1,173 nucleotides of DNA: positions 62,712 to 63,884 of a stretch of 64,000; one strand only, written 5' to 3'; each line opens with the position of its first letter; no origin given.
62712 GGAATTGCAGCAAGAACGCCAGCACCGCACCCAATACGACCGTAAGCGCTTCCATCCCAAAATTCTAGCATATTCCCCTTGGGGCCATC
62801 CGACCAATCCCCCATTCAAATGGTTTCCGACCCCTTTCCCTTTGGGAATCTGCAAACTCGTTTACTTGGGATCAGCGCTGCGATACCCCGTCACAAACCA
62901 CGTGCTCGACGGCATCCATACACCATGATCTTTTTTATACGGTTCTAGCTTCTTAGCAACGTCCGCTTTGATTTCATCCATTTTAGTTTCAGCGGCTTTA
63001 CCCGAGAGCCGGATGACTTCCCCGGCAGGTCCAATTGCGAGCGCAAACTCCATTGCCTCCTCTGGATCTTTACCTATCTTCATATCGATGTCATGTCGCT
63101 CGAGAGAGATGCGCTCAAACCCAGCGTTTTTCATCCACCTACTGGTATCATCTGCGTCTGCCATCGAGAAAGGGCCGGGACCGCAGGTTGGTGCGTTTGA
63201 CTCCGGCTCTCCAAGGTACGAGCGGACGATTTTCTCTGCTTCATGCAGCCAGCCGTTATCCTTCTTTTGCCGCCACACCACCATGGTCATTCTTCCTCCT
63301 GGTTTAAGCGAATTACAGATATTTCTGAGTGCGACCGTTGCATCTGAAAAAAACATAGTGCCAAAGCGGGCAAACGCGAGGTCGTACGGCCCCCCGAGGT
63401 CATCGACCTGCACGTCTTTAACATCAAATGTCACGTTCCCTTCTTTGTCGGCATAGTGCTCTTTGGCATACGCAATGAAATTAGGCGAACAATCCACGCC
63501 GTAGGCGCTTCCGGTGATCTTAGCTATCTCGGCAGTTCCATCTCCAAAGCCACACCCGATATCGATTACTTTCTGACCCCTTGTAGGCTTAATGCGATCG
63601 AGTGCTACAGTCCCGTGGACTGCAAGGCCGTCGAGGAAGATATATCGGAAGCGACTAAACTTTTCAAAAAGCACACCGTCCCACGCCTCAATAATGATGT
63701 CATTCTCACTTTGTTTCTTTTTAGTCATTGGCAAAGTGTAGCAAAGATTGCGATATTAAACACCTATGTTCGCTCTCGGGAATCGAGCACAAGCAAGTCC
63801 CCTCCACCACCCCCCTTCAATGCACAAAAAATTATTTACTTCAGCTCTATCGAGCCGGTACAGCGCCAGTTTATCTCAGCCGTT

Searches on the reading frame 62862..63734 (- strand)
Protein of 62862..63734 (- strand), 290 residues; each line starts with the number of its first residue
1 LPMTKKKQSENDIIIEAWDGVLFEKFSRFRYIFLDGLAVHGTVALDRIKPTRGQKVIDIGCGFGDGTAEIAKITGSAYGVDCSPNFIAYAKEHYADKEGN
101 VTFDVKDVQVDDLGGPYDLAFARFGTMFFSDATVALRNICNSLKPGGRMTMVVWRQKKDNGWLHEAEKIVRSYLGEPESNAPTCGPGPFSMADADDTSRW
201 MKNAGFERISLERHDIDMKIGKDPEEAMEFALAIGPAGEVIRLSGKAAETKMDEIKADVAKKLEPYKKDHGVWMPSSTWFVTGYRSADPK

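Call 104: search_protein_families(library=pfam, proteins=[window:62862-63734:-], max_evalue=0.001)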
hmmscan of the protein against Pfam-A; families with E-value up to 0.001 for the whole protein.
window:62862-63734:- (290 aa): 9 families
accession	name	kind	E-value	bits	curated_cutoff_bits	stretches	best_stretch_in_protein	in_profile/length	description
PF13649.12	Methyltransf_25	-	7.8e-15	55.8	27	1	56-147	1-97/97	Methyltransferase domain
PF13847.12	Methyltransf_31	-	2.5e-13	50.4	27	1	52-155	3-113/145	Methyltransferase domain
PF08242.18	Methyltransf_12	-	4.4e-13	50.2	30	1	57-148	1-97/98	Methyltransferase domain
PF08241.18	Methyltransf_11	-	8.1e-13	49.3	21.2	1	57-149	1-93/95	Methyltransferase domain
PF13489.12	Methyltransf_23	-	2.6e-11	44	27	1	51-210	21-163/164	Methyltransferase domain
PF01209.24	Ubie_methyltran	-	1.5e-08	34.7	20.1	1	46-152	41-152/233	ubiE/COQ5 methyltransferase family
PF05175.20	MTS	-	0.00021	21.4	23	0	45-121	24-103/170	Methyltransferase small domain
PF02353.26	CMAS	-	0.00022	21.1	27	1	44-151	54-164/273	Mycolic acid cyclopropane synthetase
PF01135.25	PCMT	-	0.00035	20.8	20.3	1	45-155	66-175/210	Protein-L-isoaspartate(D-aspartate) O-methyltransferase (PCMT)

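Call 108: find_encoding_contigs(protein=window:62862-63734:-, flank=10000, max_places=2)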
Protein window:62862-63734:- (290 aa): no gene with exactly this product is on record in the collection.
